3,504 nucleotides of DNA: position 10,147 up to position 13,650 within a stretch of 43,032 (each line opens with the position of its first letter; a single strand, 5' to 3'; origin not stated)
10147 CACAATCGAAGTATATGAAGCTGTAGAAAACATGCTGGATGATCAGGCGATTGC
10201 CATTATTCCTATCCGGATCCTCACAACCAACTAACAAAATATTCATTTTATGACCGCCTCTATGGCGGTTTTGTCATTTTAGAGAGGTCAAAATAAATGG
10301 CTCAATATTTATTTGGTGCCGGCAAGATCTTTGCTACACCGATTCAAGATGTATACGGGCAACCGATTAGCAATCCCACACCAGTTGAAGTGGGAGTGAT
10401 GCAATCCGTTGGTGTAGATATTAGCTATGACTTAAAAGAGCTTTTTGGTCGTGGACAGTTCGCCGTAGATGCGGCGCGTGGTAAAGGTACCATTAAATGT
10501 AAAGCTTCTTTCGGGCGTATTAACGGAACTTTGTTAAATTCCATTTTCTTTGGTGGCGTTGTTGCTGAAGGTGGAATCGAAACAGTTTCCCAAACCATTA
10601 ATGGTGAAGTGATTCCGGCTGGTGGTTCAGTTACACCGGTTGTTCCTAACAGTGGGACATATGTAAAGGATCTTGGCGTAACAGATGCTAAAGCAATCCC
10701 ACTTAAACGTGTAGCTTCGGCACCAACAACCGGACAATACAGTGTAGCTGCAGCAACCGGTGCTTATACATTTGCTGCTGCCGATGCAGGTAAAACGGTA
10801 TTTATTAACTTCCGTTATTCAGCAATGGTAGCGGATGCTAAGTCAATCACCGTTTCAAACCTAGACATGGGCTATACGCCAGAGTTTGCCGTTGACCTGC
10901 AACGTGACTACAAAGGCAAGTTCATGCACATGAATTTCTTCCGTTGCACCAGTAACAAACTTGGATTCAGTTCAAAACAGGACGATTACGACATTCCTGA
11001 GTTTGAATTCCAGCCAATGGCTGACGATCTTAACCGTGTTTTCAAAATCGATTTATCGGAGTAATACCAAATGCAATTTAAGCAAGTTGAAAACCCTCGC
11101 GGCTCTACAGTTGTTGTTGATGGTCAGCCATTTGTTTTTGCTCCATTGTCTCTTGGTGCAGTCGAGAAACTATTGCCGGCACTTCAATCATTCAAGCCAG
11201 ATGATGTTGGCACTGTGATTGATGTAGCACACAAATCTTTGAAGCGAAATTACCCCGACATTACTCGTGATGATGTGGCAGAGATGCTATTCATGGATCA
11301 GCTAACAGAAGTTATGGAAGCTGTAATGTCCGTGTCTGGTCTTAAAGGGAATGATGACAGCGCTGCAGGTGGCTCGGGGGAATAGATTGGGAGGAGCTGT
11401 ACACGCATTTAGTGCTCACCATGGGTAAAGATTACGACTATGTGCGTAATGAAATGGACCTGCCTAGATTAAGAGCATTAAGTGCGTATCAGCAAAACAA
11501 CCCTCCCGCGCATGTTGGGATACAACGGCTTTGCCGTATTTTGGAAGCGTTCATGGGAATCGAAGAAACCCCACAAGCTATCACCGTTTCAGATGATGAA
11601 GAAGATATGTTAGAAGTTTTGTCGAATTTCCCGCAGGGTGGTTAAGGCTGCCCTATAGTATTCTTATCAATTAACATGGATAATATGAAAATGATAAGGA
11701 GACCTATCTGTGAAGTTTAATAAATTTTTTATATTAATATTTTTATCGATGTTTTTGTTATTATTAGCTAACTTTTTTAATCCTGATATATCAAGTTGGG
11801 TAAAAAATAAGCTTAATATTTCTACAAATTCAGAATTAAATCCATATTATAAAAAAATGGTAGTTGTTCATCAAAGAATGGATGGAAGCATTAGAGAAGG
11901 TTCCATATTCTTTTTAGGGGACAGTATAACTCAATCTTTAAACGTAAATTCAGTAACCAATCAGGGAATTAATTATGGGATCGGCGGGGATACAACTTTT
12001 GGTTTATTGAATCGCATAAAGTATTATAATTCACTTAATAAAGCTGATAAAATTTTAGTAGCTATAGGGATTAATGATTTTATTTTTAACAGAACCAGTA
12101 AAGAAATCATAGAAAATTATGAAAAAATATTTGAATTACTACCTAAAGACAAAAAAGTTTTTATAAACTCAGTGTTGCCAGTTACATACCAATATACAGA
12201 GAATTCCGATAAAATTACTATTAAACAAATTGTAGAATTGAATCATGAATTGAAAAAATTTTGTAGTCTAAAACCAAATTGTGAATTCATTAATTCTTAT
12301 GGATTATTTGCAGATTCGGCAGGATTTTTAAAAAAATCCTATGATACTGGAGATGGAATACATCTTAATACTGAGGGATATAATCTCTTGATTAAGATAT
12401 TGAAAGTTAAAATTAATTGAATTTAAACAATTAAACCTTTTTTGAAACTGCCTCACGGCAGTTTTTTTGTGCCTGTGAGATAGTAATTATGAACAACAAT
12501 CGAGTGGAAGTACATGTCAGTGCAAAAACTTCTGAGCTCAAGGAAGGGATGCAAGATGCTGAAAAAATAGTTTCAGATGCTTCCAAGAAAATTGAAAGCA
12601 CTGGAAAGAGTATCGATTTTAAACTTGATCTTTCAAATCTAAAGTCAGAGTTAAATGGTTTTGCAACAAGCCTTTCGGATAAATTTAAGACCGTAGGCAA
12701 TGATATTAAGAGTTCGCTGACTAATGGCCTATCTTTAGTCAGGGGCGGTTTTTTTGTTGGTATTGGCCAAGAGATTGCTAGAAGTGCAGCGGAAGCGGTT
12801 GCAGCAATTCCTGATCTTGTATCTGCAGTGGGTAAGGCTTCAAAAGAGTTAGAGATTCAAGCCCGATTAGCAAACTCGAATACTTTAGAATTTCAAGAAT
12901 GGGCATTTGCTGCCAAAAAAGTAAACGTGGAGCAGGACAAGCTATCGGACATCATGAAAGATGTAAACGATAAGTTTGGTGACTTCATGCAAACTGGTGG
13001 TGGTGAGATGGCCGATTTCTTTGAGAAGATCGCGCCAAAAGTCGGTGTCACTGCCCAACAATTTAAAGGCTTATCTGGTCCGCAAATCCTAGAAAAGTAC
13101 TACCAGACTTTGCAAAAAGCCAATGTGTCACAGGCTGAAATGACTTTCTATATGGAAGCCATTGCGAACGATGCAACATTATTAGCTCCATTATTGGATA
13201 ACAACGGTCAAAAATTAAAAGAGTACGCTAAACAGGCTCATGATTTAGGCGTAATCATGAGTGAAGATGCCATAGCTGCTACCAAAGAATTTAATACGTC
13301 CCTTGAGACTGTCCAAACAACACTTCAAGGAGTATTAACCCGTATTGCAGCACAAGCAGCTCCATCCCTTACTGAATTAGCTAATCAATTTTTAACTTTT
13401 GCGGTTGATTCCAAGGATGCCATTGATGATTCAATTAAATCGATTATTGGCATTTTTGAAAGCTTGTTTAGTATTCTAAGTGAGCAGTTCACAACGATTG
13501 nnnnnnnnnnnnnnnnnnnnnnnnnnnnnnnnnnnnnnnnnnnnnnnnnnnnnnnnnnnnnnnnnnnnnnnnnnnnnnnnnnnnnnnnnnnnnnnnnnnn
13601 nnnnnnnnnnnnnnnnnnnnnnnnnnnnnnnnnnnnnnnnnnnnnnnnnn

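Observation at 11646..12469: Secreted GDSL/SGNH hydrolase moron between tail chaperone and tape measure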

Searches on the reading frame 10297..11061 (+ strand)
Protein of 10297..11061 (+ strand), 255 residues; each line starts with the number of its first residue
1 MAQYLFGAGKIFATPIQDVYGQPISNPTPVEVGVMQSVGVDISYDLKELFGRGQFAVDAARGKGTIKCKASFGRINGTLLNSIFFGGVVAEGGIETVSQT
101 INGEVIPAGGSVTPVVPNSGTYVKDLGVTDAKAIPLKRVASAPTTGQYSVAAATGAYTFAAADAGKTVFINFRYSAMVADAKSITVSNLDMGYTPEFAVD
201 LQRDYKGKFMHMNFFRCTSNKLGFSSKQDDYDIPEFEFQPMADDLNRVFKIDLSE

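Call 4: search_protein_families(library=pfam, proteins=[window:10297-11061:+], max_evalue=0.01)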
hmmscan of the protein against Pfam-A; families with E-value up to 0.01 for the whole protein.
window:10297-11061:+ (255 aa): 0 families

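Call 5: search_protein_families(library=phrogs, proteins=[window:10297-11061:+], max_evalue=0.001)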
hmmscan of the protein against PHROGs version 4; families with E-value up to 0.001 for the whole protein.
window:10297-11061:+ (255 aa): 2 families
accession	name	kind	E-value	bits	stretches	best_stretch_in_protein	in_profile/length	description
phrog_8234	-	unknown function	5.4e-149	495.4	1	1-255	1-255/255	-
phrog_16710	-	head and packaging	0.00011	22.8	1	81-186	49-149/234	virion structural protein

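Call 34: find_related_loci(query=window:10297-11061:+, collection=genome_contigs, flank=5000)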
Query window:10297-11061:+ (255 aa) in genome_contigs; peptide patterns used: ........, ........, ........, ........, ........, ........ (x = any residue, [..] = any of these).
147 stretches matched a pattern; 23 encode a relative of the query (tblastn E <= 1e-3); 21 distinct loci.
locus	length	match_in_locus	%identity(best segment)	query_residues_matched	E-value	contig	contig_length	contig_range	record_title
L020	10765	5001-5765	89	1-255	1e-152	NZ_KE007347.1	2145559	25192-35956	Acinetobacter genomosp. 15BJ strain CIP 110321 acPFF-supercont1.4, whole genome shotgun sequence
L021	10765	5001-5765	87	1-255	3e-151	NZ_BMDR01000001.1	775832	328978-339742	Acinetobacter vivianii strain CCM 8642 sequence01, whole genome shotgun sequence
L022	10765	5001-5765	82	1-255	5e-145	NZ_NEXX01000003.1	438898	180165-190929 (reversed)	Acinetobacter populi strain PBJ7 Contig3, whole genome shotgun sequence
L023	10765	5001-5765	84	1-255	3e-144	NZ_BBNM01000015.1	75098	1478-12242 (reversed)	Acinetobacter soli strain KCTC 22184, whole genome shotgun sequence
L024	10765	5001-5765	83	1-255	2e-143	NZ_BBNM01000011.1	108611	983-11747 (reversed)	Acinetobacter soli strain KCTC 22184, whole genome shotgun sequence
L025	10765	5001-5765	82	1-255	6e-143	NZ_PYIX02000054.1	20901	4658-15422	Acinetobacter sichuanensis strain WCHAc060041 54, whole genome shotgun sequence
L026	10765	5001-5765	82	1-255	3e-142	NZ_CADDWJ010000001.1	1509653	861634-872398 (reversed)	Acinetobacter sp. Marseille-Q1618, whole genome shotgun sequence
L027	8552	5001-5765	82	1-255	8e-142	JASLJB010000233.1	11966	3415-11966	MAG: Acinetobacter sp. isolate UTK.bins.37 k141_10756206, whole genome shotgun sequence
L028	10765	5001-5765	81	1-255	7e-141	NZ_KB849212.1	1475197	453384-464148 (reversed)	Acinetobacter parvus DSM 16617 = CIP 108168 acLZw-supercont1.6, whole genome shotgun sequence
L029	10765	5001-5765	82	1-255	1e-140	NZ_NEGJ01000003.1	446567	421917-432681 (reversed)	Acinetobacter sp. ANC 3832 Contig3, whole genome shotgun sequence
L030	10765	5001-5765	80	1-255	6e-140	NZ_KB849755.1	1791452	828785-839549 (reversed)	Acinetobacter bereziniae LMG 1003 = CIP 70.12 acLsv-supercont1.2, whole genome shotgun sequence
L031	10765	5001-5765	78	1-255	7e-138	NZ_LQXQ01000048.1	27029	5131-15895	Acinetobacter sp. CFCC 10889 contig00049, whole genome shotgun sequence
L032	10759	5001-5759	81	1-255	9e-138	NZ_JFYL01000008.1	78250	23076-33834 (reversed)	Acinetobacter sp. Ver3 contig00008, whole genome shotgun sequence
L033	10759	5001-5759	80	1-255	3e-135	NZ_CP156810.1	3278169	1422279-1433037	Acinetobacter thermotolerans strain ANC 7454 chromosome, complete genome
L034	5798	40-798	80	1-255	9e-135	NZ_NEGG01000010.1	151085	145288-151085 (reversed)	Acinetobacter sp. ANC 5054 Contig10, whole genome shotgun sequence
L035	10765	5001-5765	83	1-255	1e-143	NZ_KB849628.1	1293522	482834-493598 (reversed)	Acinetobacter baylyi DSM 14961 = CIP 107474 acMah-supercont1.6, whole genome shotgun sequence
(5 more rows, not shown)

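Call 44: search_protein_families(library=pfam, proteins=[L020:6427-7011:+, L021:6422-6925:+, L026:6416-7201:+, L028:6416-7081:+, L028:7074-7637:+, L029:6334-7014:+, L030:6459-7193:+, L032:6428-7141:+, L035:6419-7462:+, L022:6662-6943:-], max_evalue=0.001)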
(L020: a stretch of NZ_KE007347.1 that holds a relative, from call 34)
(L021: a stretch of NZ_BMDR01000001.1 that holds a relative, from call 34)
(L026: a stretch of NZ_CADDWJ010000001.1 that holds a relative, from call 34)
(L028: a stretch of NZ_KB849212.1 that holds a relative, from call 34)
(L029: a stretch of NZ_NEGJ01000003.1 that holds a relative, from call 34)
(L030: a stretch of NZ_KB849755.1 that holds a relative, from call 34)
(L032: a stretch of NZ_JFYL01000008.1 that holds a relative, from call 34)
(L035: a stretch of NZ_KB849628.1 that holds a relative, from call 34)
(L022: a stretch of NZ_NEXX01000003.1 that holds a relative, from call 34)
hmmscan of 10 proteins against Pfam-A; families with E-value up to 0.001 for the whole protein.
L020:6427-7011:+ (195 aa): 0 families

L021:6422-6925:+ (168 aa): 4 families
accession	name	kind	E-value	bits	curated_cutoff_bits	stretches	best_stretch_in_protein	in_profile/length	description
PF13248.11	Zn_ribbon_3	-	4.6e-05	23.2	27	1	4-26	3-25/26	zinc-ribbon domain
PF13240.11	Zn_Ribbon_1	-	6.2e-05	23.1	25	1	6-27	2-23/23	zinc-ribbon domain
PF10571.15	UPF0547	-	0.00083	19.9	29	0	5-24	2-21/26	Uncharacterised protein family UPF0547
PF12773.13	DZR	-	0.00086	19.9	27.3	1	6-27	1-22/45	Double zinc ribbon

L026:6416-7201:+ (262 aa): 0 families

L028:6416-7081:+ (222 aa): 0 families

L028:7074-7637:+ (188 aa): 0 families

L029:6334-7014:+ (227 aa): 0 families

L030:6459-7193:+ (245 aa): 1 family
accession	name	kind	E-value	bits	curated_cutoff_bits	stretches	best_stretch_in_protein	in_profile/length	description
PF00156.33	Pribosyltran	-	0.00095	19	26.3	0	89-172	42-123/158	Phosphoribosyl transferase domain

L032:6428-7141:+ (238 aa): 0 families

L035:6419-7462:+ (348 aa): 0 families

L022:6662-6943:- (93 aa): 1 family
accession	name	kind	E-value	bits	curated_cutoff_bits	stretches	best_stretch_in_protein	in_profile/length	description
PF05015.19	HigB-like_toxin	-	1.7e-17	64.1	27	1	4-87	1-86/91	RelE-like toxin of type II toxin-antitoxin system HigB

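Call 56: search_protein_families(library=padloc, proteins=[L020:6427-7011:+, L026:6416-7201:+, L028:6416-7081:+, L028:7074-7637:+, L029:6334-7014:+, L030:6459-7193:+, L032:6428-7141:+, L035:6419-7462:+], max_evalue=0.01)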
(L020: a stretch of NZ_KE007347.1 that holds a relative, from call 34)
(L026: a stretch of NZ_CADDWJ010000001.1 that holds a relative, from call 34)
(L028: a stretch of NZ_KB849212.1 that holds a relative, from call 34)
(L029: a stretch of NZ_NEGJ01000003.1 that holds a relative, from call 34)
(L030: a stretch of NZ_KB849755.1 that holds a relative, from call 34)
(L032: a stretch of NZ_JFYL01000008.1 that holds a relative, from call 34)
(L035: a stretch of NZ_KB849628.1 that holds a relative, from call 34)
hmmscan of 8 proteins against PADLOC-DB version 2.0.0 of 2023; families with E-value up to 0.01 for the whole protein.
L020:6427-7011:+ (195 aa): 0 families

L026:6416-7201:+ (262 aa): 0 families

L028:6416-7081:+ (222 aa): 0 families

L028:7074-7637:+ (188 aa): 0 families

L029:6334-7014:+ (227 aa): 0 families

L030:6459-7193:+ (245 aa): 1 family
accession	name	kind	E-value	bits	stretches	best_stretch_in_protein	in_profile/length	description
PDLC03962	ShosT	-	0.0029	15.5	1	123-176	169-212/237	-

L032:6428-7141:+ (238 aa): 0 families

L035:6419-7462:+ (348 aa): 0 families

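Call 57: search_protein_families(library=phrogs, proteins=[L020:6427-7011:+, L026:6416-7201:+, L021:6422-6925:+], max_evalue=0.001)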
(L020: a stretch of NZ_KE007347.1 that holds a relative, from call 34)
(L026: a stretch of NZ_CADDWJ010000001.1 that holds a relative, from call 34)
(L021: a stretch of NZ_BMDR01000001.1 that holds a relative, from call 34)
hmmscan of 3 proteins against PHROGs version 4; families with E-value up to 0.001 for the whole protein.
L020:6427-7011:+ (195 aa): 1 family
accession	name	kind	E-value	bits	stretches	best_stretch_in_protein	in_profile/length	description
phrog_1848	-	unknown function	0.00099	19.9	0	1-193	1-153/166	-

L026:6416-7201:+ (262 aa): 0 families

L021:6422-6925:+ (168 aa): 6 families
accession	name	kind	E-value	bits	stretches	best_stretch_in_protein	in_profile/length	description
phrog_14275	-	unknown function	4.9e-47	160.9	1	1-168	1-176/178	-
phrog_38187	-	unknown function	9.5e-14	52.7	1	1-68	1-68/144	-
phrog_6586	-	unknown function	1.4e-06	29.2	1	1-31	1-31/129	-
phrog_8545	-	moron, auxiliary metabolic gene and host takeover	1.6e-06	29.1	1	25-78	9-74/177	superinfection exclusion Sie-like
phrog_10292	-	unknown function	9.2e-06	26.7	1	1-42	1-46/136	-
phrog_2546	-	unknown function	0.00011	23.5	1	4-30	1-27/180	-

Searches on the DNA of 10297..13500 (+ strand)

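Call 7: search_dna_similar(query=window:10297-13500:+, collection=phages, mode=near, max_rows=30)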
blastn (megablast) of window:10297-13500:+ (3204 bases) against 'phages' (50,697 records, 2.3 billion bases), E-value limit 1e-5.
Records with a match: 3; places in all: 3; records where one place covers at least 80% of the query: 1.
Best place of each record, by identity: >=99% 1; 90-95% 2.
By first word of the organism name: Acinetobacter 3.
By host as written in the record: - 2; Acinetobacter baumannii 1.
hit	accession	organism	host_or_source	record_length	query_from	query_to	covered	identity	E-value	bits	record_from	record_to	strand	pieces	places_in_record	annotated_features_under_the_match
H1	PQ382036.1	Acinetobacter phage vB_AbaSI_5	Acinetobacter baumannii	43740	1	3204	100%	99.9%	0e+0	5906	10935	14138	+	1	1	tail protein | hypothetical protein (x3) | GDSL-type esterase/lipase family protein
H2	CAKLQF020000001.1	Acinetobacter phage MD-2021a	not known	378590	1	1357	34%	92.6%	0e+0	1554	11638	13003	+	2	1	Uncharacterised protein (x3)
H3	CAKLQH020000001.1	Acinetobacter phage MD-2021a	not known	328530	1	1357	34%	92.6%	0e+0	1554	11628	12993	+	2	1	Uncharacterised protein (x3)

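Call 10: get_annotated_region(hit=H1, flank=3000)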
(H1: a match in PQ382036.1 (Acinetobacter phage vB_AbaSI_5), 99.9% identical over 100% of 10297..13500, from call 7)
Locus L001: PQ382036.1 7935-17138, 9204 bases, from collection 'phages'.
description: Acinetobacter phage vB_AbaSI_5, complete genome.
organism: Acinetobacter phage vB_AbaSI_5 (NCBI taxid 3400158)
taxonomy: Viruses; Duplodnaviria; Heunggongvirae; Uroviricota; Caudoviricetes
host: Acinetobacter baumannii; source: -; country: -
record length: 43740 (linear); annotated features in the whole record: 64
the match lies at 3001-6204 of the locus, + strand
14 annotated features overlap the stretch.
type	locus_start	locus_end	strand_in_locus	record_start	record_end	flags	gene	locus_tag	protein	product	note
CDS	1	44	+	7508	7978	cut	-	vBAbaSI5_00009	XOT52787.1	hypothetical protein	-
CDS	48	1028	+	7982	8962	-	-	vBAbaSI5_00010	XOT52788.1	DUF2184 domain-containing protein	-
CDS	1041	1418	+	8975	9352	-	-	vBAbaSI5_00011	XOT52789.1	hypothetical protein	-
CDS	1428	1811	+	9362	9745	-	-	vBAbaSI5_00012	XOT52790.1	DUF4054 domain-containing protein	-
CDS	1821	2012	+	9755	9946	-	-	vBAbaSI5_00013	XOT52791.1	hypothetical protein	-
CDS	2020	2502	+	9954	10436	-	-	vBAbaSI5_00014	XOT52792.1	hypothetical protein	-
CDS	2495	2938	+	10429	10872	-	-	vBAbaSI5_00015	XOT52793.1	hypothetical protein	-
CDS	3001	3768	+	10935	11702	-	-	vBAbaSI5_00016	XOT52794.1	hypothetical protein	-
CDS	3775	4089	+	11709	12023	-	-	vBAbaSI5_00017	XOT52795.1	hypothetical protein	-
CDS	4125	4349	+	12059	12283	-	-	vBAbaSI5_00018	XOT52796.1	hypothetical protein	-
CDS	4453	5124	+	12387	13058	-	-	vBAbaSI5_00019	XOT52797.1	GDSL-type esterase/lipase family protein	-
CDS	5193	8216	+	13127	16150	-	-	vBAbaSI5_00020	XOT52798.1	tail protein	-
CDS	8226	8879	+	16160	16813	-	-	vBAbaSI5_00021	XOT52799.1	DUF2460 domain-containing protein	-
CDS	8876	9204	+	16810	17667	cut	-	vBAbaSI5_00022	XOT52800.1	DUF2163 domain-containing protein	-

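Call 11: get_annotated_region(hit=H2, flank=6000)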
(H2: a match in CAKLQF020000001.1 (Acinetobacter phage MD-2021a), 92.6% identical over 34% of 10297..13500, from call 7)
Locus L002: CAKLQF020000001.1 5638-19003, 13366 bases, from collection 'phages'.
description: Acinetobacter phage MD-2021a strain 5899STDY8049186 genome assembly, contig: ERS3583562SCcontig000001, whole genome shotgun sequence.
organism: Acinetobacter phage MD-2021a (NCBI taxid 2899278)
taxonomy: Viruses; Duplodnaviria; Heunggongvirae; Uroviricota; Caudoviricetes
host: -; source: not known; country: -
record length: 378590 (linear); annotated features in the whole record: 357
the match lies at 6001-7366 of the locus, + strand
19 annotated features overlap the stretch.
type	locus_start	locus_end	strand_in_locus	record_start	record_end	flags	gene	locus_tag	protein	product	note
CDS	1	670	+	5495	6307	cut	-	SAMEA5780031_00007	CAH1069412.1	head morphogenesis protein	-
CDS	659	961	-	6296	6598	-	-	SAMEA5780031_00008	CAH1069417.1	Uncharacterised protein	-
CDS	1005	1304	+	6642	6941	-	-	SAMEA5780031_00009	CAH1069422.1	Uncharacterised protein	-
CDS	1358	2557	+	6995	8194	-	Bcep43_14_1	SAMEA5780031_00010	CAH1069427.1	putative phage-like protein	-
CDS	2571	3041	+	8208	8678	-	-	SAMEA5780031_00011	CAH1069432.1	Uncharacterised protein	-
CDS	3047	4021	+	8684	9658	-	-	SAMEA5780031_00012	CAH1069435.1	bacteriophage protein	-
CDS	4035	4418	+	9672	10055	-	-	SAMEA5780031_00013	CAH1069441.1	Uncharacterised protein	-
CDS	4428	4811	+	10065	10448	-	-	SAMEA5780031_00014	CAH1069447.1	Uncharacterised protein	-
CDS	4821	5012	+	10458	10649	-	-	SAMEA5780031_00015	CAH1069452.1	Uncharacterised protein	-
CDS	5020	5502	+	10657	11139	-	-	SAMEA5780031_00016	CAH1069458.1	Uncharacterised protein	-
CDS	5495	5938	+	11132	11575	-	-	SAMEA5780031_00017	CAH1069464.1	Uncharacterised protein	-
CDS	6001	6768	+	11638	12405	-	-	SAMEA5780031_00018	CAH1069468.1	Uncharacterised protein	-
CDS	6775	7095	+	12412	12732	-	-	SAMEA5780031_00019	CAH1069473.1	Uncharacterised protein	-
CDS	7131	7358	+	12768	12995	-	-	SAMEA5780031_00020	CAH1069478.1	Uncharacterised protein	-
CDS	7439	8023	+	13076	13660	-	-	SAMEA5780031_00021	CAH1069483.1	Uncharacterised protein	-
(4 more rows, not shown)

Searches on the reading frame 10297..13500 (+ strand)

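Call 14: search_protein_families(library=ncbifam, proteins=[L002:7439-8020:+], max_evalue=0.01)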
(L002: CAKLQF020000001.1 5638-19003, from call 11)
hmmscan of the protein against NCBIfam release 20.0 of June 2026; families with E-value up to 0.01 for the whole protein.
L002:7439-8020:+ (194 aa): 1 family
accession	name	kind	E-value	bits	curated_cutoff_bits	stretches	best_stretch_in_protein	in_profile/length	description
NF045757.1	MPN565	equivalog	0.0039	16.9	130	1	3-67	131-195/200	MPN565 family protein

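Call 22: search_protein_families(library=pfam, proteins=[L002:7439-8020:+], max_evalue=0.001)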
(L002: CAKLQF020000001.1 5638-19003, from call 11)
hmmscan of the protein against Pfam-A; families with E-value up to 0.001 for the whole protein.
L002:7439-8020:+ (194 aa): 0 families

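Call 56: search_protein_families(library=padloc, proteins=[L002:7439-8020:+], max_evalue=0.01)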
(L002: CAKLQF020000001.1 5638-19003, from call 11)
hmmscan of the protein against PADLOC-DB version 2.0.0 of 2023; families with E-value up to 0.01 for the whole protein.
L002:7439-8020:+ (194 aa): 0 families

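Call 57: search_protein_families(library=phrogs, proteins=[L002:7439-8020:+], max_evalue=0.001)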
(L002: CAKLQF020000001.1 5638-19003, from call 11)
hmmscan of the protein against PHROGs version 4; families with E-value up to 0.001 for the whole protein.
L002:7439-8020:+ (194 aa): 1 family
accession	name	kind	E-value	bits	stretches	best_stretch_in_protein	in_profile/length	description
phrog_1848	-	unknown function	3.9e-29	102.5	1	24-194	17-165/166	-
